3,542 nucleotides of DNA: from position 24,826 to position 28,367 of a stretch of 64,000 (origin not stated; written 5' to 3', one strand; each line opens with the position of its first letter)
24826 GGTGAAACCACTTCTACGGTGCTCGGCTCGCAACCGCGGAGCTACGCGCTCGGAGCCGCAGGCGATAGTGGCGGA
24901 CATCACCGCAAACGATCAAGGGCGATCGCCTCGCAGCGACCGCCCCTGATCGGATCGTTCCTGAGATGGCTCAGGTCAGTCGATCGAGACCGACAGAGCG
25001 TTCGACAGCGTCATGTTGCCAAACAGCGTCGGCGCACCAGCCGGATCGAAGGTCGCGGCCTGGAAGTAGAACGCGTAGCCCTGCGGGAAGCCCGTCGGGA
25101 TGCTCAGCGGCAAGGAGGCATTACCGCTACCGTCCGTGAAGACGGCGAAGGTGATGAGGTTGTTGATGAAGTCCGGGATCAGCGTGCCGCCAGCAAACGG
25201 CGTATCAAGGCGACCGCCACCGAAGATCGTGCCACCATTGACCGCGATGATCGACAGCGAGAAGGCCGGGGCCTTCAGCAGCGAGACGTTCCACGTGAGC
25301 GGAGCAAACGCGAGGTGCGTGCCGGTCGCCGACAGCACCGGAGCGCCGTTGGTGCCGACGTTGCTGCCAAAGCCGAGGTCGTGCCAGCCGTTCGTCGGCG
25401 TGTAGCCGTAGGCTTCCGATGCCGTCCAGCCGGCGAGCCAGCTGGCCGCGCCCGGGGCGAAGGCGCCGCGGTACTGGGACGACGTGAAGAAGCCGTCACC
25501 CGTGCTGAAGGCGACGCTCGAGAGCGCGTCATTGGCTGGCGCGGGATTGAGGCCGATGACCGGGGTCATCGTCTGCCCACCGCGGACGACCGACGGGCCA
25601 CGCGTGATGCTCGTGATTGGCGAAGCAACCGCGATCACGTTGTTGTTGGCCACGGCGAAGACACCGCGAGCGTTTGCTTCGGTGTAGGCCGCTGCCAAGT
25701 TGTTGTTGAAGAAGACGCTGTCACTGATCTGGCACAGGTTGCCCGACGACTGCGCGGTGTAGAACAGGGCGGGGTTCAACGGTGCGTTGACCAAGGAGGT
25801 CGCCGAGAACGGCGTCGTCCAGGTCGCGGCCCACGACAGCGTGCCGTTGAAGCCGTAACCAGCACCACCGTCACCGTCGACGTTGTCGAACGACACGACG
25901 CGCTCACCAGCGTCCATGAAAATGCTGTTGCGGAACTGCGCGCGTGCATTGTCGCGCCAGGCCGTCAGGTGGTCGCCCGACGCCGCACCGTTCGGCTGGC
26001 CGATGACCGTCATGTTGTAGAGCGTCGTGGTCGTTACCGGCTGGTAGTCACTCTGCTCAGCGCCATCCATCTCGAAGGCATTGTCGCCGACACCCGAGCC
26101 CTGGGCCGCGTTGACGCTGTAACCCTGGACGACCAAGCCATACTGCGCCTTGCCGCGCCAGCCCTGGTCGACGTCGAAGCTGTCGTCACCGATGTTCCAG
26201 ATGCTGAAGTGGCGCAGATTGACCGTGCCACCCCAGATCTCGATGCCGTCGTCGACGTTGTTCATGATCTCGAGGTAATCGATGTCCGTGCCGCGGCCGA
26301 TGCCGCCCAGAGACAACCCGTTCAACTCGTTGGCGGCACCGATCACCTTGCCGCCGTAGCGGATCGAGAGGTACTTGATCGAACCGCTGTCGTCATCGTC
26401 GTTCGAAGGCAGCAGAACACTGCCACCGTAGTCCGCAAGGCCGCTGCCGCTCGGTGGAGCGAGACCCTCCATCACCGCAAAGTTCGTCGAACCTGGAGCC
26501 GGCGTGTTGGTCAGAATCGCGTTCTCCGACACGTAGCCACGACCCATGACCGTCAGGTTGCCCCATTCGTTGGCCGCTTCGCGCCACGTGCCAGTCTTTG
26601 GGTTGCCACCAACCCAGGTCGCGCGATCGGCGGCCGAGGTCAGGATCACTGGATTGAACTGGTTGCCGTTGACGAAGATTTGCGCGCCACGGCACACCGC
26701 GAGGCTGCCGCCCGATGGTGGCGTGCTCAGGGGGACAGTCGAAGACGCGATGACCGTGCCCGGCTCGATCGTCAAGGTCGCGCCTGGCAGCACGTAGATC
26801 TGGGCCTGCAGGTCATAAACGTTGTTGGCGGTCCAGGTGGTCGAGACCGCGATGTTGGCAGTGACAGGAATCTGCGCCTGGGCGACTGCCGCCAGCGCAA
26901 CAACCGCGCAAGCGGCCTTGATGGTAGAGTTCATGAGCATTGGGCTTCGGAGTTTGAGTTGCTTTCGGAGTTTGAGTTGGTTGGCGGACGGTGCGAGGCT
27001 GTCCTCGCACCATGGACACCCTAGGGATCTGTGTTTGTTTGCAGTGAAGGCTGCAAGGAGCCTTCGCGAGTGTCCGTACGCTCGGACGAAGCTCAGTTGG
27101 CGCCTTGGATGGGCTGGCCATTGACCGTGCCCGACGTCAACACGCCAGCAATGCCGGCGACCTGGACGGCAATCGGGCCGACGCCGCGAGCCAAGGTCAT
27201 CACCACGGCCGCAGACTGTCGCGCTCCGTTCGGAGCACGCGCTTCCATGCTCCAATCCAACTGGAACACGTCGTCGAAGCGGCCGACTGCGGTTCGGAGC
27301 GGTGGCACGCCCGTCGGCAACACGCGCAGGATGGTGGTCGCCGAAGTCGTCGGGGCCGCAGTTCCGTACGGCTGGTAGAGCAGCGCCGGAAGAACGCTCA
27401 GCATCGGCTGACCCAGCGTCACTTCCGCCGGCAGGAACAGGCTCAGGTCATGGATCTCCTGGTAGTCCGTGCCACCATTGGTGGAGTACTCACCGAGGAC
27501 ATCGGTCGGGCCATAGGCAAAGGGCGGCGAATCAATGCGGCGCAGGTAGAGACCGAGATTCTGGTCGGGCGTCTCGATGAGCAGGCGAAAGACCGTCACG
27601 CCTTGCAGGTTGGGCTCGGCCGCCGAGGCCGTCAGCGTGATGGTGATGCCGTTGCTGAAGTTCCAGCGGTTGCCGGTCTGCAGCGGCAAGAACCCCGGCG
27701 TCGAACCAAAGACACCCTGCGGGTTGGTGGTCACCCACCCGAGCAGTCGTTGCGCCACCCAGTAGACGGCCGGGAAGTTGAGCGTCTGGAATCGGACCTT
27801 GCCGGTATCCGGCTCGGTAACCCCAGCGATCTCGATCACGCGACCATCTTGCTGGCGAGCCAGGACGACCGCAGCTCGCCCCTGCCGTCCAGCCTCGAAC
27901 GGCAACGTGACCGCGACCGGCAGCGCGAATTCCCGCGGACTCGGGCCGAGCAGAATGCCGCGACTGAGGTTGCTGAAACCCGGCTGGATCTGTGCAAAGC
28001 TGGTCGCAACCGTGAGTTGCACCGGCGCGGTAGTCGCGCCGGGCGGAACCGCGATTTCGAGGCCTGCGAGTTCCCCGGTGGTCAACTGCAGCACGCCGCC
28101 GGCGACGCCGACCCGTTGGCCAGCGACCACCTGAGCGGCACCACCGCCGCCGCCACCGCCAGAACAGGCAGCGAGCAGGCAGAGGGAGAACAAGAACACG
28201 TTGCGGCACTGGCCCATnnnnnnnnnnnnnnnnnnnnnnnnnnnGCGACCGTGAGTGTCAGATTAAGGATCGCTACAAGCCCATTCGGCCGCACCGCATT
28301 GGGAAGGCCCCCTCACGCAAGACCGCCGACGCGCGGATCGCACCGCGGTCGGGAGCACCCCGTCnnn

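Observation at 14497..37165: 22.7-kb same-strand locus: complete TonB2/Ttp-type motor + CarboxypepD_reg receptor coupled to five uncharacterised exported proteins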

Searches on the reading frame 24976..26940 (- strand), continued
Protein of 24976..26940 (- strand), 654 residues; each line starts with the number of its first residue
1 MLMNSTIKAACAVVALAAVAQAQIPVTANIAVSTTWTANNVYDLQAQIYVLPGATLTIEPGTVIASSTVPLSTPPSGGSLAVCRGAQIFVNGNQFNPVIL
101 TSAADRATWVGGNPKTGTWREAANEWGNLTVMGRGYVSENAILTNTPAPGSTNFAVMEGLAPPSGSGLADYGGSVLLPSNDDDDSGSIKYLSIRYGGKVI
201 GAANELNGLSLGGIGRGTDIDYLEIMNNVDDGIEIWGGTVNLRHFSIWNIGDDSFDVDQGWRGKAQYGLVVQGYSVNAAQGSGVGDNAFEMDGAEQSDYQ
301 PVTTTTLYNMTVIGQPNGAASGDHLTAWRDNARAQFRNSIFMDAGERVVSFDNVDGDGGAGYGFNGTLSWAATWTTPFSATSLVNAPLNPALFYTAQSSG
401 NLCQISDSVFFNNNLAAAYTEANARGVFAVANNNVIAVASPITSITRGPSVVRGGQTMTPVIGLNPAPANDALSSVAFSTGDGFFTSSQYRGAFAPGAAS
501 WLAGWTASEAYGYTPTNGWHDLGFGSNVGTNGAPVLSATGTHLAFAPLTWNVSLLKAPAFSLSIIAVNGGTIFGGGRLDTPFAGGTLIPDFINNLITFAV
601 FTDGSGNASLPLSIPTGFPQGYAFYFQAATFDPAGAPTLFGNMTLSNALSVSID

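Call 96: get_annotated_region(hit=H1, flank=10000)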
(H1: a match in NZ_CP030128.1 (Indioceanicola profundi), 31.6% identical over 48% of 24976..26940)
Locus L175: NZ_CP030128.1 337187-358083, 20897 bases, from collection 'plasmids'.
description: Indioceanicola profundi strain SCSIO 08040 plasmid unnamed2, complete sequence
organism: Indioceanicola profundi (NCBI taxid 2220096)
taxonomy: Bacteria; Pseudomonadota; Alphaproteobacteria; Rhodospirillales; Azospirillaceae; Indioceanicola; Indioceanicola profundi
host: -; source: sediment; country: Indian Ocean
typing (MOB-suite, as given by PLSDB): non-mobilizable
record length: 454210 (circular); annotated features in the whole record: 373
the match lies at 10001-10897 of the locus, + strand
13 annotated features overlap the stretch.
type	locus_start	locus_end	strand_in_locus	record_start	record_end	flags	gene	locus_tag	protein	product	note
CDS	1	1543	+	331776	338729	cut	-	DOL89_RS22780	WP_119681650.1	tandem-95 repeat protein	-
CDS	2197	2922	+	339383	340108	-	-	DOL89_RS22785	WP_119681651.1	FkbM family methyltransferase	-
CDS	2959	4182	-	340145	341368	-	-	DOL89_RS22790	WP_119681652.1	glycosyltransferase family 4 protein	-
CDS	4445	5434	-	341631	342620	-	-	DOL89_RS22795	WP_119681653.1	NAD-dependent epimerase/dehydratase family protein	-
CDS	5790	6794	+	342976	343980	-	-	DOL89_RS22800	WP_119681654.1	UDP-glucuronic acid decarboxylase family protein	-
CDS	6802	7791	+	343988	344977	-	galE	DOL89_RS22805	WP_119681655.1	UDP-glucose 4-epimerase GalE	GO:0006012 - galactose metabolic process [Evidence IEA]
CDS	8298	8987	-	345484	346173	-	-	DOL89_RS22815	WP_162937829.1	winged helix DNA-binding protein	GO:0006355 - regulation of DNA-templated transcription [Evidence IEA]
CDS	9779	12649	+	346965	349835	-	-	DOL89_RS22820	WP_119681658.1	hypothetical protein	-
CDS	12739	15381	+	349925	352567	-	-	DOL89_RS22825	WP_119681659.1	TonB-dependent receptor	-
CDS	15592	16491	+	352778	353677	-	-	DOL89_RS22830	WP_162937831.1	type II secretion system protein N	-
CDS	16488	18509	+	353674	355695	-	gspD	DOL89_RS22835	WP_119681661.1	type II secretion system secretin GspD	GO:0015628 - protein secretion by the type II secretion system [Evidence IEA]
CDS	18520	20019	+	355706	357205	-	gspE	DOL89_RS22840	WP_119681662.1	type II secretion system ATPase GspE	GO:0015628 - protein secretion by the type II secretion system [Evidence IEA]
CDS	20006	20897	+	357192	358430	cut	gspF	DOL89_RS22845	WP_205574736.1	type II secretion system inner membrane protein GspF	GO:0015628 - protein secretion by the type II secretion system [Evidence IEA]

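Call 108: get_annotated_region(hit=H8, flank=11000)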
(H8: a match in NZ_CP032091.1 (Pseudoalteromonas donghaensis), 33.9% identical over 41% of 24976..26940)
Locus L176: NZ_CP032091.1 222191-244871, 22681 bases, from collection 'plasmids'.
description: Pseudoalteromonas donghaensis strain HJ51 plasmid unnamed1, complete sequence
organism: Pseudoalteromonas donghaensis (NCBI taxid 621376)
taxonomy: Bacteria; Pseudomonadota; Gammaproteobacteria; Alteromonadales; Pseudoalteromonadaceae; Pseudoalteromonas; Pseudoalteromonas donghaensis
host: -; source: cell culture,seawater; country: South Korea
typing (MOB-suite, as given by PLSDB): non-mobilizable
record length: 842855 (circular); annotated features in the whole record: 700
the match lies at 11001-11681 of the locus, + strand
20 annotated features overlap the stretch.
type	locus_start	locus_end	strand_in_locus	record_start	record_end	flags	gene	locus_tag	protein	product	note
CDS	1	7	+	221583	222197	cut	-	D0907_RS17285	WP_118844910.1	response regulator transcription factor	GO:0000160 - phosphorelay signal transduction system [Evidence IEA]; GO:0006355 - regulation of DNA-templated ...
CDS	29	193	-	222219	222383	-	-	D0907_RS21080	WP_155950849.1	hypothetical protein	-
CDS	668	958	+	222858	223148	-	-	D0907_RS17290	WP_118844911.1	hypothetical protein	-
CDS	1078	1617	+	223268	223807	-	-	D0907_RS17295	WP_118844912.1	hypothetical protein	-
CDS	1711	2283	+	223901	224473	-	-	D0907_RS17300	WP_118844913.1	hypothetical protein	-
CDS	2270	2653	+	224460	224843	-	-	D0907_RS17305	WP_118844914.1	hypothetical protein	-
CDS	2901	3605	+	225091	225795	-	-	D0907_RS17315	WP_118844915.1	hypothetical protein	-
CDS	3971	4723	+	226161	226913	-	-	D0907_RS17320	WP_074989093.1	DUF3450 domain-containing protein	-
CDS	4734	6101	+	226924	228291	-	-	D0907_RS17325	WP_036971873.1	MotA/TolQ/ExbB proton channel family protein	GO:0015031 - protein transport [Evidence IEA]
CDS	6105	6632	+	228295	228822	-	-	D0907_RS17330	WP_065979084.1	MotA/TolQ/ExbB proton channel family protein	-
CDS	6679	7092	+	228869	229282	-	-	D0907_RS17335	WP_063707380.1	biopolymer transporter ExbD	-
CDS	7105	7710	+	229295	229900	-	-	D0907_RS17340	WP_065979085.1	energy transducer TonB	-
CDS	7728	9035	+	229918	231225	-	-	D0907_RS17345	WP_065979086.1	hypothetical protein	-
CDS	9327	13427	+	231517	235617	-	-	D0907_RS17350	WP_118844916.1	hypothetical protein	-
CDS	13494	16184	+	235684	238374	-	-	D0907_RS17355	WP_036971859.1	TonB-dependent receptor plug domain-containing protein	-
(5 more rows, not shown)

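Call 109: get_annotated_region(hit=H4, flank=11000)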
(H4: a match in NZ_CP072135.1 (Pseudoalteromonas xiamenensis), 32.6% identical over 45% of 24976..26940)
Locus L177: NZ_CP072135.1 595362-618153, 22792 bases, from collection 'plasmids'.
description: Pseudoalteromonas xiamenensis strain STKMTI.2 plasmid unnamed5, complete sequence
organism: Pseudoalteromonas xiamenensis (NCBI taxid 882626)
taxonomy: Bacteria; Pseudomonadota; Gammaproteobacteria; Alteromonadales; Pseudoalteromonadaceae; Pseudoalteromonas; Pseudoalteromonas xiamenensis
host: -; source: mangrove sediment; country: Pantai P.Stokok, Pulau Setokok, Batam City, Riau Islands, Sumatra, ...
typing (MOB-suite, as given by PLSDB): non-mobilizable
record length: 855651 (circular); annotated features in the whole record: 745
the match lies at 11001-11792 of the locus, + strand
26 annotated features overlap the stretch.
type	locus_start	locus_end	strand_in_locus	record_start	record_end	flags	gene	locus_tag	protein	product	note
CDS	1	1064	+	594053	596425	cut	-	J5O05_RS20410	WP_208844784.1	GH92 family glycosyl hydrolase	-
CDS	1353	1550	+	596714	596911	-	-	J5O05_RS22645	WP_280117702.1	basic secretory protein-like protein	-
CDS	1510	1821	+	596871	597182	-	-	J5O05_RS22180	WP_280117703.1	basic secretory protein-like protein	-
CDS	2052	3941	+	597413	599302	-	-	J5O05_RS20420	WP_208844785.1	methyl-accepting chemotaxis protein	GO:0006935 - chemotaxis [Evidence IEA]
CDS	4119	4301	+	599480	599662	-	-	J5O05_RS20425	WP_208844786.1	hypothetical protein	-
CDS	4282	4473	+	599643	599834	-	-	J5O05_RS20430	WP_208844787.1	hypothetical protein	-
CDS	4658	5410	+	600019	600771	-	-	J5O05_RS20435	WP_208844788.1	DUF3450 domain-containing protein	-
CDS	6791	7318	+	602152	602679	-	-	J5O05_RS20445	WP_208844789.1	MotA/TolQ/ExbB proton channel family protein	-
CDS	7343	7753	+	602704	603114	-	-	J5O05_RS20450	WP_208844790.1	biopolymer transporter ExbD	-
CDS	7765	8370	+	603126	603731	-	-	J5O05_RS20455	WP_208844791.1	energy transducer TonB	-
CDS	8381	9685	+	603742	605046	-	-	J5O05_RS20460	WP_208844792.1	hypothetical protein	-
CDS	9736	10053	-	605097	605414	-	-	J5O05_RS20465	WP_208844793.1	hypothetical protein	-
CDS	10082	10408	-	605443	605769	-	-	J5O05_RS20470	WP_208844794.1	hypothetical protein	-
CDS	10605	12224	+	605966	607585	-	-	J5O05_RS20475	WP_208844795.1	hypothetical protein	-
CDS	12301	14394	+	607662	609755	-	-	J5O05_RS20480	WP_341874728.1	TonB-dependent receptor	-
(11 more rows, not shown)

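Call 110: get_annotated_region(hit=H20, flank=9000)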
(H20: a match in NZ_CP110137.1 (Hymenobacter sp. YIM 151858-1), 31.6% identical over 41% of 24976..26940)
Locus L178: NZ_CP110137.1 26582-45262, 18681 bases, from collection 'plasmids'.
description: Hymenobacter sp. YIM 151858-1 plasmid unnamed1
organism: Hymenobacter sp. YIM 151858-1 (NCBI taxid 2987688)
taxonomy: Bacteria; Bacteroidota; Cytophagia; Cytophagales; Hymenobacteraceae; Hymenobacter; Hymenobacter sp. YIM 151858-1
host: -; source: whole organism,soil sample; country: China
typing (MOB-suite, as given by PLSDB): non-mobilizable
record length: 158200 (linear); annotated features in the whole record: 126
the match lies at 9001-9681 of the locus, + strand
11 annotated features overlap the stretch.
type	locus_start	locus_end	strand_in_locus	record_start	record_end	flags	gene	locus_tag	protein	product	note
CDS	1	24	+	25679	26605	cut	-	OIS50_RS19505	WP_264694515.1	replication initiation protein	GO:0006270 - DNA replication initiation [Evidence IEA]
CDS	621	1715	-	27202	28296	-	-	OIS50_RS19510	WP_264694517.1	porin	-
CDS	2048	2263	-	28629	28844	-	-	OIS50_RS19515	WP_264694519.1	PID-CTERM protein-sorting domain-containing protein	-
CDS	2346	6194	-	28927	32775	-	-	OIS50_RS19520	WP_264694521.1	T9SS type A sorting domain-containing protein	-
CDS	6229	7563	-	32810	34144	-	-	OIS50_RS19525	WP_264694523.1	DNA/RNA non-specific endonuclease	-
CDS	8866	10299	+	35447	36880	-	-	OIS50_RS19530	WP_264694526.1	cell shape-determining protein MreB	-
CDS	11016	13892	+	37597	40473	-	-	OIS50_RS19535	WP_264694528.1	TonB-dependent receptor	-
CDS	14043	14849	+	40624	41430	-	-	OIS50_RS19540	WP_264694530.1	hypothetical protein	-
CDS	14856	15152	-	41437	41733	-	-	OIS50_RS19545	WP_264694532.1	hypothetical protein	-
CDS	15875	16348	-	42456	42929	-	-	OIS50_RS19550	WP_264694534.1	hypothetical protein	-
CDS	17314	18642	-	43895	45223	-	-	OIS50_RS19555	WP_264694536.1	GH1 family beta-glucosidase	GO:0030245 - cellulose catabolic process [Evidence IEA]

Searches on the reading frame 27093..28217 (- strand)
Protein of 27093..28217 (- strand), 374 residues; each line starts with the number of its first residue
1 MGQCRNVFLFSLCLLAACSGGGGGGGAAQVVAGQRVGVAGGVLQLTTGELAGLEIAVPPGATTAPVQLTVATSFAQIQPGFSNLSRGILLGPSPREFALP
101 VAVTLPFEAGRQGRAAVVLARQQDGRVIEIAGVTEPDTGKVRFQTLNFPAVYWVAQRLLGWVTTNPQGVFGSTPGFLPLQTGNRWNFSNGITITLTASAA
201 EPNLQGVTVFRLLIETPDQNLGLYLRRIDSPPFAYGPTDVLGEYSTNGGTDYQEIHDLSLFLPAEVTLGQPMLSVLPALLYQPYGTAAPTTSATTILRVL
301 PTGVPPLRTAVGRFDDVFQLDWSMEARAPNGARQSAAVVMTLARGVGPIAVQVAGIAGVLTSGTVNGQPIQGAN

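Call 5: search_protein_families(library=pfam, proteins=[window:27093-28217:-], max_evalue=0.01)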
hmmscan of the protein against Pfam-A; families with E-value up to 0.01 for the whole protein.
window:27093-28217:- (374 aa): 1 family
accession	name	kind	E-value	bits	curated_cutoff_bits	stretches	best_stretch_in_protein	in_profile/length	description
PF00791.26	ZU5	-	0.00024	21.8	21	1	35-119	4-93/97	ZU5 domain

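Call 16: search_protein_families(library=ncbifam, proteins=[window:27093-28217:-], max_evalue=0.01)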
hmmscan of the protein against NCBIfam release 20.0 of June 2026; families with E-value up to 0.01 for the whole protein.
window:27093-28217:- (374 aa): 0 families
